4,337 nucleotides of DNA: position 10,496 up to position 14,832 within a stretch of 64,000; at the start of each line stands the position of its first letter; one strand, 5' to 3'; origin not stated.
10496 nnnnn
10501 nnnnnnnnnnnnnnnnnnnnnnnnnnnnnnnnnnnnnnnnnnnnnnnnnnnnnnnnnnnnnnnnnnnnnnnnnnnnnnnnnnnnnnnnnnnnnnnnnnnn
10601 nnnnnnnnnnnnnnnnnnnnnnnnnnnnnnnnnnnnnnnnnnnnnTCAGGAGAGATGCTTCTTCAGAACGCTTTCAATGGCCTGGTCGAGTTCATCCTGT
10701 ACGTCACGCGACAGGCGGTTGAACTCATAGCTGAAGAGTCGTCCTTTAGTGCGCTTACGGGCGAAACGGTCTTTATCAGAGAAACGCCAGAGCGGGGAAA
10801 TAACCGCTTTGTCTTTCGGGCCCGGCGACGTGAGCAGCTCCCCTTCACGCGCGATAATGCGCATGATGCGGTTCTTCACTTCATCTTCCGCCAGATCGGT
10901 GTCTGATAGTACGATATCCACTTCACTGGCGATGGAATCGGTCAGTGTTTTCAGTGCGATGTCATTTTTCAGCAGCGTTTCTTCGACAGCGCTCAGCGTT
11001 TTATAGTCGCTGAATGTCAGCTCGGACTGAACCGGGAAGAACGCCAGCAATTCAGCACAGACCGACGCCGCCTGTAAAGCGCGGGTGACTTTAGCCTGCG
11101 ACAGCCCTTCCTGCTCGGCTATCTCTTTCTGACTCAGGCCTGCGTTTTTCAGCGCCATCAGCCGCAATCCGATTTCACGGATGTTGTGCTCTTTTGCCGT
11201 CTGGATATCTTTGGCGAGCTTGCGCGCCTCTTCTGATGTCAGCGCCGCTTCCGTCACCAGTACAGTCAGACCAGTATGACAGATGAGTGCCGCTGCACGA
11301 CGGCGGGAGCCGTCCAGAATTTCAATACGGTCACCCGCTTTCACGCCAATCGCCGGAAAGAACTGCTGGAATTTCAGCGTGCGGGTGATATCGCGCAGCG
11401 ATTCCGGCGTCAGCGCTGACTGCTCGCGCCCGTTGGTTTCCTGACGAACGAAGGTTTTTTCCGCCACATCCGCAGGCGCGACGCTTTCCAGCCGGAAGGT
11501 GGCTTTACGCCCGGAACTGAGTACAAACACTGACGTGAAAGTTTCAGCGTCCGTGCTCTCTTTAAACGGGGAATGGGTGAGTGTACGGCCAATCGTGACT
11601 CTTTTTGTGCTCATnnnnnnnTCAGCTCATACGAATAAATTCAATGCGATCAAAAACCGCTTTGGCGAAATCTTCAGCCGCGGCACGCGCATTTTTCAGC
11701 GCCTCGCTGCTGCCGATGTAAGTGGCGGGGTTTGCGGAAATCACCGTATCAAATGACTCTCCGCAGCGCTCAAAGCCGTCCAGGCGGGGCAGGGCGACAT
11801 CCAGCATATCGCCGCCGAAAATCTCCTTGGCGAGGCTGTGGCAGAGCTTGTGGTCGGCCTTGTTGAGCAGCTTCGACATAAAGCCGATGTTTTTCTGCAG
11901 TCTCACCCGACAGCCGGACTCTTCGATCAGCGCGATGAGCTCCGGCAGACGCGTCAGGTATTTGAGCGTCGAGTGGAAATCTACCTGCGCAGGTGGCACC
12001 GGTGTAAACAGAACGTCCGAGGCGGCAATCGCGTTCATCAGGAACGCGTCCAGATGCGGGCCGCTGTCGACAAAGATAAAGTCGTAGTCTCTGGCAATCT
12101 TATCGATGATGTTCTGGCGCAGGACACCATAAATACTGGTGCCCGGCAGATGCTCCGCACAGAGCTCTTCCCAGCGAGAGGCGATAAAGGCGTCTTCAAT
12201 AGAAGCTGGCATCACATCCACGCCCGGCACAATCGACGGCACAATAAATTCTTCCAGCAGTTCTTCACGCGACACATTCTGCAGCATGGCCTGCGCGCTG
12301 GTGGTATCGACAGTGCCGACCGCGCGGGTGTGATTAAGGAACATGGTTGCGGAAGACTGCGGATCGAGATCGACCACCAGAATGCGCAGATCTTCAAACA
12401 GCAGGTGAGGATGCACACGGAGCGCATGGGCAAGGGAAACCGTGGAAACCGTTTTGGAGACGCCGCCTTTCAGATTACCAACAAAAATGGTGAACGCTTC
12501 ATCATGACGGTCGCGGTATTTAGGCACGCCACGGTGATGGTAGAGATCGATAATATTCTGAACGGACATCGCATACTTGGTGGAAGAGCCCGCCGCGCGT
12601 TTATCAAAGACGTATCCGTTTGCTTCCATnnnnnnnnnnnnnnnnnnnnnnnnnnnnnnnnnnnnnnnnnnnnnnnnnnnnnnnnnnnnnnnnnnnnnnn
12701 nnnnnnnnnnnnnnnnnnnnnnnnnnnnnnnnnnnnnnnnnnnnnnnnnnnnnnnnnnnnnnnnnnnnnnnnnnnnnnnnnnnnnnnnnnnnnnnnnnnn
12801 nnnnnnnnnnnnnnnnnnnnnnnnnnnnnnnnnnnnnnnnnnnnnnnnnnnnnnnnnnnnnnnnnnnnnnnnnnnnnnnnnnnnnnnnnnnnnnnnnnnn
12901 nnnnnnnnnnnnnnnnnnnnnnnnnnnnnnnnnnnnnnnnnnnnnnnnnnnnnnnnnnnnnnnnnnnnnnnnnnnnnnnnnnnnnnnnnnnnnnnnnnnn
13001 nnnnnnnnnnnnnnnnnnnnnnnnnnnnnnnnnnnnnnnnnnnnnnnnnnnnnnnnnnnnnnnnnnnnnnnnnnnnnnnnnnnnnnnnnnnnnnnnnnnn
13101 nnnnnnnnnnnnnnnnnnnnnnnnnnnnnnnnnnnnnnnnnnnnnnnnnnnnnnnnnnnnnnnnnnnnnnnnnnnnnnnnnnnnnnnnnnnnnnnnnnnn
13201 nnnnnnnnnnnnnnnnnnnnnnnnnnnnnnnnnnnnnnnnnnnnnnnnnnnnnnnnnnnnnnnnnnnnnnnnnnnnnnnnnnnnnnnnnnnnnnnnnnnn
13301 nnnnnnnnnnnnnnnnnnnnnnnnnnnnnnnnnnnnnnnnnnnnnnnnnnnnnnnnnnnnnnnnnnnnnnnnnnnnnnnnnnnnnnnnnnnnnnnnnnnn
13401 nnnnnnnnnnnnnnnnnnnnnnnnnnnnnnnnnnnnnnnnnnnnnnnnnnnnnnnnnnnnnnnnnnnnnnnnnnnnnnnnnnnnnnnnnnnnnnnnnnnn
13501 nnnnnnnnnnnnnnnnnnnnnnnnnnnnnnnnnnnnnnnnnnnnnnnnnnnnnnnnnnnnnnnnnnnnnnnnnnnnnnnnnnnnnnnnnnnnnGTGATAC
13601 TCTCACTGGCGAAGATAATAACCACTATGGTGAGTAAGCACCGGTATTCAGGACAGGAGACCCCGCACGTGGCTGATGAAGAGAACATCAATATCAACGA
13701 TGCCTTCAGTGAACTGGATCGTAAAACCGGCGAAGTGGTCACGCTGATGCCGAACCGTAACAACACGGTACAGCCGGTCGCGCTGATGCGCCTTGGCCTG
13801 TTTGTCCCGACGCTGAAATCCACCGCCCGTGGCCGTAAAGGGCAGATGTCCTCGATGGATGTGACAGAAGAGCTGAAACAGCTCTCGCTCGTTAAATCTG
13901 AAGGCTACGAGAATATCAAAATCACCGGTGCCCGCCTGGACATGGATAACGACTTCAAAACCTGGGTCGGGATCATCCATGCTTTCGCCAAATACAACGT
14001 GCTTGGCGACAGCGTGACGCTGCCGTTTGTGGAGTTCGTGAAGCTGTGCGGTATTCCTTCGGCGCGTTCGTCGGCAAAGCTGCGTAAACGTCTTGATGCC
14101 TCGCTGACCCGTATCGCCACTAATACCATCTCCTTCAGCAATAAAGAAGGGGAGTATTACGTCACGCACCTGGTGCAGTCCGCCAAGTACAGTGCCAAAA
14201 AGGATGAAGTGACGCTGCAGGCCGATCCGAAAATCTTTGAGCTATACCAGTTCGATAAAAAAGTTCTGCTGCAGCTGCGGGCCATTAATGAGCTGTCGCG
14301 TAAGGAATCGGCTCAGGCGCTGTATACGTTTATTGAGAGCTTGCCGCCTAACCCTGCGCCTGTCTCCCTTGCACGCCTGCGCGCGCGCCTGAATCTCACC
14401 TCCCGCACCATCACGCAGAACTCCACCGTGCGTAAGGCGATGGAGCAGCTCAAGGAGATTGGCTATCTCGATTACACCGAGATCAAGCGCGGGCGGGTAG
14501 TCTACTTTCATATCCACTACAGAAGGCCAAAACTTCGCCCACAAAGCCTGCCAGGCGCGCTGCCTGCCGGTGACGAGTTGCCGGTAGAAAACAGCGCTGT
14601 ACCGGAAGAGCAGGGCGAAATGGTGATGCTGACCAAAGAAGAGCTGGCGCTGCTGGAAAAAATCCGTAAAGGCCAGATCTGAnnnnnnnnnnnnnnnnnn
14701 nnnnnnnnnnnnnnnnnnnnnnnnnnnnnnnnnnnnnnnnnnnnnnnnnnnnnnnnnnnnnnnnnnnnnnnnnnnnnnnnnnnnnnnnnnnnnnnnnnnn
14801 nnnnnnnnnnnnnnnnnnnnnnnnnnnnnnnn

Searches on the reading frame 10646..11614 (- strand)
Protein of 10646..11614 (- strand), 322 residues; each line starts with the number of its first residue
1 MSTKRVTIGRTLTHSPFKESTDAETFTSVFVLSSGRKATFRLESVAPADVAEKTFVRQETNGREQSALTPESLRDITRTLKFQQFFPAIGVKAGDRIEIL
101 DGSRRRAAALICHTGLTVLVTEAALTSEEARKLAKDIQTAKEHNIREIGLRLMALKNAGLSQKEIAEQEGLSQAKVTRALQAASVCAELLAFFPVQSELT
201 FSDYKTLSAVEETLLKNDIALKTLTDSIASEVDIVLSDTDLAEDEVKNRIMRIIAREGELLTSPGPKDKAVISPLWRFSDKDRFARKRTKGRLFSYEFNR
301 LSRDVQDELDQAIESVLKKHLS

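Call 5: search_protein_families(library=pfam, proteins=[window:10646-11614:-])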
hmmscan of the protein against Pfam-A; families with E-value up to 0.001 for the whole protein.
window:10646-11614:- (322 aa): 2 families
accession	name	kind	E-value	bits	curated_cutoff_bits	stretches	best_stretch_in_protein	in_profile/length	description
PF08775.15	ParB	-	1.3e-42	145.6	25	1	193-318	1-126/126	ParB family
PF13412.12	HTH_24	-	2e-05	24.5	21.9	1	156-181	14-39/48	Winged helix-turn-helix DNA-binding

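Call 10: search_dna_similar(query=window:10646-11614:-, collection=phages, mode=protein, max_rows=30, rows=spread)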
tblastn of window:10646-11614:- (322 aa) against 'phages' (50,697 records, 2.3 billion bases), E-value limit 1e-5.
Records with a match: 48; places in all: 48; records where one place covers at least 80% of the query: 23.
Best place of each record, by identity: 60-80% 1; <60% 47.
By first word of the organism name: Escherichia 18; Vibrio 11; Klebsiella 7; Salmonella 3; Enterobacteria 3; Yersinia 3; Cronobacter 1; Punavirus 1; Enterobacter 1.
By host as written in the record: - 17; Escherichia coli 9; Yersinia enterocolitica 3; Escherichia sp. STEC O157 2; Salmonella enterica subsp. enterica serovar Indiana J46 2; Cronobacter sakazakii ATCC 29544 1; Escherichia coli MC1061 1; Salmonella enterica subsp. enterica serovar Kouka 1; and 12 more.
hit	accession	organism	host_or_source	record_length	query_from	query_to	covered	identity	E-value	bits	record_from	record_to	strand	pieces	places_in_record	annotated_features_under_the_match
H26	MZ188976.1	Cronobacter phage JK004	Cronobacter sakazakii ATCC 29544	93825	1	322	100%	57.0%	6e-118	379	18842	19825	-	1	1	hypothetical protein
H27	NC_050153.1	Escherichia phage vB_EcoM-Ro157c2YLVW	Escherichia sp. STEC O157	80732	1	321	100%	56.9%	4e-112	362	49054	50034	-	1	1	ParB-like partition protein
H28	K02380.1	Escherichia phage P1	Escherichia coli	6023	1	321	100%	56.9%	9e-112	361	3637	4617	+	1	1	parB: ParB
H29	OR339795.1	Escherichia phage phi456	Escherichia coli MC1061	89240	1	321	100%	56.9%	1e-111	361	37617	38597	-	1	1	ParB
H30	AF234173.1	Escherichia phage P1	-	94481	1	321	100%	56.9%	1e-111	361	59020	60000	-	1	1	100 pct identical (0 gaps) to region of repA and par genes of P1 ... | 99 pct identical (10 gaps) to fragment of P1 sequence deposited as ... | 99 pct identical (4 gaps) to fragment of P1 sequence deposited as ... | 99 pct identical (4 gaps) to par region of P1 in P1 based vector ... | parB: ParB | and 1 other names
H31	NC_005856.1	Escherichia phage P1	Escherichia coli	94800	1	321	100%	56.9%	1e-111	361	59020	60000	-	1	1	100 pct identical (0 gaps) to region of repA and par genes of P1 ... | 99 pct identical (10 gaps) to fragment of P1 sequence deposited as ... | 99 pct identical (4 gaps) to fragment of P1 sequence deposited as ... | 99 pct identical (4 gaps) to par region of P1 in P1 based vector ... | parB: ParB-like partition protein | and 1 other names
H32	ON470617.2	Escherichia phage vB_EcoM-813R1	Escherichia coli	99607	1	321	100%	56.9%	1e-111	361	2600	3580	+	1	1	plasmid partitioning protein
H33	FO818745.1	Escherichia phage RCS47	Escherichia coli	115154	1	321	100%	56.9%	1e-111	361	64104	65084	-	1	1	parB: partition protein ParB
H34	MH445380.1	Escherichia phage P1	Escherichia coli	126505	1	321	100%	56.9%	1e-111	361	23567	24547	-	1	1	chromosome (plasmid) partitioning protein B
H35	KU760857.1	Salmonella phage SJ46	Salmonella enterica subsp. enterica ...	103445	1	321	100%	56.6%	2e-110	358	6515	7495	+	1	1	parB: plasmid partition protein B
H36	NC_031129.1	Salmonella phage SJ46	Salmonella enterica subsp. enterica ...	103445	1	321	100%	56.6%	2e-110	358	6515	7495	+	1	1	parB: ParB-like partition protein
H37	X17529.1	Enterobacteria phage P7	-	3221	4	319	98%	41.9%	1e-68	236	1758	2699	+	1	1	record has no annotation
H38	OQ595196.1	Salmonella phage SJ1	Salmonella enterica subsp. enterica ...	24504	4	319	98%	41.9%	3e-68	236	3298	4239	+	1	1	parB: chromosome (plasmid) partitioning protein B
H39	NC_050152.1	Enterobacteria phage P7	-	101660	4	319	98%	41.9%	3e-68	236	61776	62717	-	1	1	parB: ParB-like partition protein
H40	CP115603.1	Enterobacter phage MStein-2023a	Enterobacter sp. E12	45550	27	215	59%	33.3%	8e-12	72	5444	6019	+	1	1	record has no annotation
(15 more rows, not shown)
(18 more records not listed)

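Call 11: get_annotated_region(hit=H28, flank=1500)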
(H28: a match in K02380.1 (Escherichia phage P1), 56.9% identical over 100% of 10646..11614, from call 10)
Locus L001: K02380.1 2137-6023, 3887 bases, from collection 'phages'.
description: Enterobacteria phage P1 RepA (repA), ParA (parA), and ParB (parB) genes, complete cds; and unknown gene.
organism: Escherichia phage P1 (NCBI taxid 2886926)
taxonomy: Viruses; Duplodnaviria; Heunggongvirae; Uroviricota; Caudoviricetes; Punavirus; Punavirus P1
host: Escherichia coli; source: -; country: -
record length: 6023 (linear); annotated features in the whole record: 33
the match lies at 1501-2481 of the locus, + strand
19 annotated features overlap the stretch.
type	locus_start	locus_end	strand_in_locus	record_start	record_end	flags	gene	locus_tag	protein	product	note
misc_feature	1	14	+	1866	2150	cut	-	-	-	-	incA incompatibility determinant region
regulatory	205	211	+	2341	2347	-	parA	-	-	minus_35_signal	putative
regulatory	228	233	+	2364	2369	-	parA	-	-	minus_10_signal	putative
repeat_region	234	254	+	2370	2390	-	parA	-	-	-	-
repeat_region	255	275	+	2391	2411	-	parA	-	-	-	-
regulatory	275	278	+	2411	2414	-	parA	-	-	ribosome_binding_site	-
CDS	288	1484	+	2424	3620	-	parA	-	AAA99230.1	ParA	-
misc_feature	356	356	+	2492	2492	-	parA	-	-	-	alternative translation start site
regulatory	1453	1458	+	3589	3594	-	parB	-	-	minus_35_signal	putative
regulatory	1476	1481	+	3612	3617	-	parB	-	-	minus_10_signal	putative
regulatory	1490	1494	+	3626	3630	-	parB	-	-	ribosome_binding_site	-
CDS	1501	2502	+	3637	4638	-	parB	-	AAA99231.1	ParB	-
misc_binding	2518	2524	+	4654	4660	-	parB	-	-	ParB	-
misc_feature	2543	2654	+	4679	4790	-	-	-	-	-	incB incompatibility determinant region; centromere-like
misc_binding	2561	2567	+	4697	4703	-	parB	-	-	ParB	-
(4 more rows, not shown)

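Call 12: get_annotated_region(hit=H37, flank=1000)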
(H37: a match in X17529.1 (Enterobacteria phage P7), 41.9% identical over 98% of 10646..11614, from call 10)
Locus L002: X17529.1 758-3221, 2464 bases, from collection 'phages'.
description: Bacteriophage P7 DNA for par (plasmid partition) region.
organism: Enterobacteria phage P7 (NCBI taxid 10682)
taxonomy: Viruses; Duplodnaviria; Heunggongvirae; Uroviricota; Caudoviricetes; Punavirus; Punavirus P1
host: -; source: -; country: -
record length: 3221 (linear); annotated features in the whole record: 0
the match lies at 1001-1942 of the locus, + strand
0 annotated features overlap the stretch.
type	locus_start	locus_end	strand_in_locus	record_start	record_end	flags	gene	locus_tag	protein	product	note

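Call 13: get_annotated_region(hit=H26, flank=1500)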
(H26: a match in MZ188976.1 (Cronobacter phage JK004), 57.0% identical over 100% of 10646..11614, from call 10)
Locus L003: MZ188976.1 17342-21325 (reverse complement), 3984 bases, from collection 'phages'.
description: Cronobacter phage JK004, complete genome.
organism: Cronobacter phage JK004 (NCBI taxid 2835891)
taxonomy: Viruses; Duplodnaviria; Heunggongvirae; Uroviricota; Caudoviricetes
host: Cronobacter sakazakii ATCC 29544; source: flour; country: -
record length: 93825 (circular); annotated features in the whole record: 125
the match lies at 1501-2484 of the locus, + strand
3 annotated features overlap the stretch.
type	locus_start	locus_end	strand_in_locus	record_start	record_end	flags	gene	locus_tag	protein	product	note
CDS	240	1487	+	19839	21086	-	-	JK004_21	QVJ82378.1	hypothetical protein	gene_21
CDS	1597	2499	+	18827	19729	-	-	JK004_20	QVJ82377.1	hypothetical protein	gene_20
CDS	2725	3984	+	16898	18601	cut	-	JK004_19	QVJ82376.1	hypothetical protein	gene_19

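Call 26: search_dna_similar(query=window:10646-11614:-, collection=plasmids, mode=protein, max_rows=60, rows=spread, max_evalue=1e-40)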
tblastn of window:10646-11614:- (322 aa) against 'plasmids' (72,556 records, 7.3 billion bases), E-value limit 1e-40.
Records with a match: 4530; places in all: 4883; records where one place covers at least 80% of the query: 4510.
Best place of each record, by identity: >=99% 10; 95-99% 9; 90-95% 7; 60-80% 13; <60% 4491.
By first word of the organism name: Klebsiella 1909; Escherichia 1132; Salmonella 530; Pantoea 196; Enterobacter 176; Shigella 138; Vibrio 86; Citrobacter 78; Yersinia 73; Providencia 38; and 31 more.
By predicted mobility (MOB-suite, as given by PLSDB): conjugative 1816; non-mobilizable 1567; mobilizable 1147.
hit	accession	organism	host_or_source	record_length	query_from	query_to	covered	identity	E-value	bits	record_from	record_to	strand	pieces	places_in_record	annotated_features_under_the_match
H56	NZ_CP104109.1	Cronobacter sakazakii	Bos taurus,rectoanal junction ...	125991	1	322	100%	99.7%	0e+0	644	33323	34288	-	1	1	ParB family protein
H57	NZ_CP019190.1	Salmonella enterica subsp. enterica serovar Poona str. ATCC ...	animal,iguana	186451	4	322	99%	58.8%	7e-114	369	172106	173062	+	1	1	ParB family protein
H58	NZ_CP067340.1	Salmonella enterica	Avian,feces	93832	4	322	99%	58.4%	1e-113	368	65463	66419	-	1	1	ParB family protein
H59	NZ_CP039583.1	Salmonella enterica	Homo sapiens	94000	4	322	99%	58.4%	1e-113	368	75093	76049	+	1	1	ParB family protein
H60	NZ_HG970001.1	Salmonella enterica subsp. enterica serovar Gallinarum str. ...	-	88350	4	322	99%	58.4%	4e-113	367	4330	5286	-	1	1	ParB family protein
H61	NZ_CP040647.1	Salmonella enterica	stool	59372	4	322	99%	58.1%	8e-113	366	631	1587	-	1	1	ParB family protein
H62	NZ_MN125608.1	Salmonella enterica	-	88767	4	322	99%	58.1%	8e-113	366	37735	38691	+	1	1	ParB family protein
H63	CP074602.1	Salmonella enterica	cell culture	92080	4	322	99%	58.1%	3e-111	361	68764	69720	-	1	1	ParB/RepB/Spo0J family partition protein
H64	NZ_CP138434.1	Klebsiella pneumoniae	Homo sapiens,Bacterial pure ...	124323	4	322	99%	57.8%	4e-113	367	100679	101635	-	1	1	ParB family protein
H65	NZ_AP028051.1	Phytobacter diazotrophicus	-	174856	5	322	99%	57.9%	2e-118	382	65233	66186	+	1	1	ParB family protein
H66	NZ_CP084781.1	Klebsiella quasipneumoniae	Homo sapiens,Whole organism,blood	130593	4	322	99%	57.5%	6e-113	366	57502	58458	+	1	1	ParB family protein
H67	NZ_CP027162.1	Klebsiella pneumoniae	-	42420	4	322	99%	57.5%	2e-112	365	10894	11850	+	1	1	ParB family protein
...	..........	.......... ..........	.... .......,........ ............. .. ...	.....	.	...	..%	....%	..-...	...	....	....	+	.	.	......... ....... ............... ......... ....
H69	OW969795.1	Klebsiella pneumoniae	Homo sapiens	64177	4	322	99%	57.5%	2e-112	365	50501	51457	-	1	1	Virulence regulon transcriptional activator VirB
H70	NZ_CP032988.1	Escherichia coli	egret,cell culture,Bird (Egret) feces ...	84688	4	322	99%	57.5%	2e-112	365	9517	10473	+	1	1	ParB family protein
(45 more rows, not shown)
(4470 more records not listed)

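Call 38: find_related_loci(query=A1, collection=genome_contigs, flank=10000)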
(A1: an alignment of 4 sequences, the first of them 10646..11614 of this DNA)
Query A1 (322 aa) in genome_contigs; peptide patterns used: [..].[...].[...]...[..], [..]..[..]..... (x = any residue, [..] = any of these).
461 stretches matched a pattern; 381 encode a relative of the query (tblastn E <= 1e-3); the best 80 are kept; 80 distinct loci.
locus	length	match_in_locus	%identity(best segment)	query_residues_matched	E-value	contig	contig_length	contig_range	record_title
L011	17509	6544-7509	77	1-322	6e-171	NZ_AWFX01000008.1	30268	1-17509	Franconibacter helveticus LMG 23732 strain LMG23732T contig009, whole genome shotgun sequence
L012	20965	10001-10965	64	1-322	1e-133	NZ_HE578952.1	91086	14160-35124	Phytobacter massiliensis JC163 strain type strain: JC163, whole genome shotgun sequence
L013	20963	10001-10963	62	1-321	1e-129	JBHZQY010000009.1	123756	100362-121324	Erwiniaceae bacterium CAU 1747 contig9, whole genome shotgun sequence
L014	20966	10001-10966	60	1-322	5e-128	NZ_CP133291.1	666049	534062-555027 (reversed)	Pantoea sp. App145 plasmid pAPP145_1, complete sequence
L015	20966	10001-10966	60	1-322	7e-128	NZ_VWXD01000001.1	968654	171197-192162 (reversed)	Candidatus Pantoea formicae isolate Acro-805 NODE_1_length_968654_cov_71.848006, whole genome shotgun sequence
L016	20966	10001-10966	61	1-322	5e-128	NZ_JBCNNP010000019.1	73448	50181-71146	MAG: Pantoea sp. isolate SMAGNO104 Contig19, whole genome shotgun sequence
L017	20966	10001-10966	60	1-322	4e-128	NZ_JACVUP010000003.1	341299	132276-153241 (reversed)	Erwinia sp. S63 NODE_3_length_341299_cov_29.060021, whole genome shotgun sequence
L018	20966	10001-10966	60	1-322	4e-128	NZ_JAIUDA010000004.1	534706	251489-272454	Pantoea sp. alder81 NODE_4_length_534706_cov_62.477430, whole genome shotgun sequence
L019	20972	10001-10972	61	1-322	9e-128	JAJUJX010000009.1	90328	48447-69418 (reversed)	MAG: Tolumonas sp. isolate bin128 k141_635253_length_90328_cov_162.5456, whole genome shotgun sequence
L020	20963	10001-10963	61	1-321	7e-128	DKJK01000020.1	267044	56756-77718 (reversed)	MAG TPA_asm: Candidatus Pantoea borealis isolate UBA6694 UBA6694_contig_36, whole genome shotgun sequence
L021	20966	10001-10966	60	1-322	8e-128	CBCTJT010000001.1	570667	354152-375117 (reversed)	MAG TPA_asm: uncultured bacterium isolate SRR20550288_binner123_Refined_6 genome assembly, contig: ERZ24911527.4, whole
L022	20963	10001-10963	60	1-321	2e-127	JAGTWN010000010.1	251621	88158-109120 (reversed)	Candidatus Pantoea haifensis isolate EnvH contig_9, whole genome shotgun sequence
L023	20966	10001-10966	60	1-322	6e-127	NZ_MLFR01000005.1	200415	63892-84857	Pantoea rwandensis strain LMG 26275 Contig0005_, whole genome shotgun sequence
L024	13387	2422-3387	60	1-322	5e-127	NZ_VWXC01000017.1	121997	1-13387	Candidatus Pantoea communis isolate Al-1710 NODE_17_length_121997_cov_45.092746/0, whole genome shotgun sequence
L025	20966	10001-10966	59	1-322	9e-127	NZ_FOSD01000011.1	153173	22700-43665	Candidatus Pantoea symbiotica isolate YR512, whole genome shotgun sequence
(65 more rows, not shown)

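Call 74: search_solved_structures(query=window:10646-11614:-, max_evalue=0.001, show_alignments=1)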
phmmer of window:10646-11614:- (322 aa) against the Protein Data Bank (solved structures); distinct sequences matched with E-value up to 0.001: 4.
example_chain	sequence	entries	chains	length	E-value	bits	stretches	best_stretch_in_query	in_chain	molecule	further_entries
1zx4_A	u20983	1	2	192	6.9e-69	235.6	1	136-321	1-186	Plasmid Partition par B protein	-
2ntz_A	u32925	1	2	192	1.1e-68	234.9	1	136-321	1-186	ParB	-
3vwb_A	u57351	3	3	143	3.4e-22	82.4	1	138-256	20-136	Virulence regulon transcriptional activator virB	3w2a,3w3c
1vz0_A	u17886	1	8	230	0.00011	24.9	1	65-201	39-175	Chromosome-partitioning protein Spo0J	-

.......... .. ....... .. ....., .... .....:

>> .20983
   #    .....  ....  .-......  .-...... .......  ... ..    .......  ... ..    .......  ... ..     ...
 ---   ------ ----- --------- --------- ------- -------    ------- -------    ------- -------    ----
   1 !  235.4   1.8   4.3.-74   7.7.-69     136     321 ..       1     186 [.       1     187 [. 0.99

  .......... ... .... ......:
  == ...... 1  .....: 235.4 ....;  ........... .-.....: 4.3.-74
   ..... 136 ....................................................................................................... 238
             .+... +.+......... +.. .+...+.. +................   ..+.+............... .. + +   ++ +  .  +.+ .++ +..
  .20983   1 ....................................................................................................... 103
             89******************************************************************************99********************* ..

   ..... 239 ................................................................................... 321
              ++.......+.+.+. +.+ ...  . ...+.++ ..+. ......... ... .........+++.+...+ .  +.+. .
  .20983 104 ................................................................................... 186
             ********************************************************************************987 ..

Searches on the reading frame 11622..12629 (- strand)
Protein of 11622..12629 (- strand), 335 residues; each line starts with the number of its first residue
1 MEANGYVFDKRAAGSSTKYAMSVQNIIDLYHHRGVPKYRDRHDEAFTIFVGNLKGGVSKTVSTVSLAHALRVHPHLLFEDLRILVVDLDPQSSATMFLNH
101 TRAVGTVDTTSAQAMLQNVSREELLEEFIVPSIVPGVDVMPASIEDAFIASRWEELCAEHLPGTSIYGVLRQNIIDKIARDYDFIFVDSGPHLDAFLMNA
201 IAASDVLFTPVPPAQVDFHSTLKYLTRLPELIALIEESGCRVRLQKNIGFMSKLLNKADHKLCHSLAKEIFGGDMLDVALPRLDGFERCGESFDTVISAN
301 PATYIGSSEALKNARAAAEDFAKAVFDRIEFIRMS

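Call 5: search_protein_families(library=pfam, proteins=[window:11622-12629:-])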
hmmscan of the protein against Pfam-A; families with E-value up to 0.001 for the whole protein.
window:11622-12629:- (335 aa): 4 families
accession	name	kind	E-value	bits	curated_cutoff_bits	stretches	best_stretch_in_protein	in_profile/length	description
PF13614.12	AAA_31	-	5.2e-22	79.1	27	1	47-216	3-152/177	AAA domain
PF18607.7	HTH_54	-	9.6e-19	67.8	32.3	1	1-42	51-92/92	ParA helix turn helix domain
PF01656.29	CbiA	-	2e-07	31.4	25.4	1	48-149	1-54/125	CobQ/CobB/MinD/ParA nucleotide binding domain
PF09140.17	MipZ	-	0.00027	20.8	20.7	0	172-219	90-137/262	ATPase MipZ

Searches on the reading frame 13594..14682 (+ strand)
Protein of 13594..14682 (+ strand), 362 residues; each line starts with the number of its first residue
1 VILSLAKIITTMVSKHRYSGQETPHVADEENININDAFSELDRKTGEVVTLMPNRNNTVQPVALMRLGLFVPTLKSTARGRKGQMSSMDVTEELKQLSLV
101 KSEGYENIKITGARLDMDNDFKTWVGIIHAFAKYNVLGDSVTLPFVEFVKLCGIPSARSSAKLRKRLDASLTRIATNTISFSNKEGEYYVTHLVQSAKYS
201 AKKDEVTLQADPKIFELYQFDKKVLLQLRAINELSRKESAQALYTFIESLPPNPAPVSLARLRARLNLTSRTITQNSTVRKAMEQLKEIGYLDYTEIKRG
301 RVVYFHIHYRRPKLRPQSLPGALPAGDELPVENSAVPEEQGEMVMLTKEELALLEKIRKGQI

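Call 5: search_protein_families(library=pfam, proteins=[window:13594-14682:+])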
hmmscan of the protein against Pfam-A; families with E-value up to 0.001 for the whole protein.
window:13594-14682:+ (362 aa): 2 families
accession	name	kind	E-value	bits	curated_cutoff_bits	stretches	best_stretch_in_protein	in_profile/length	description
PF01051.27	Rep3_N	-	6.2e-11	43.3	22.4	1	138-247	37-140/141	Initiator Replication protein, WH1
PF21205.3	Rep3_C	-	6.7e-05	23.5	21.1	1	258-303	1-52/59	Initiator Rep protein, WH2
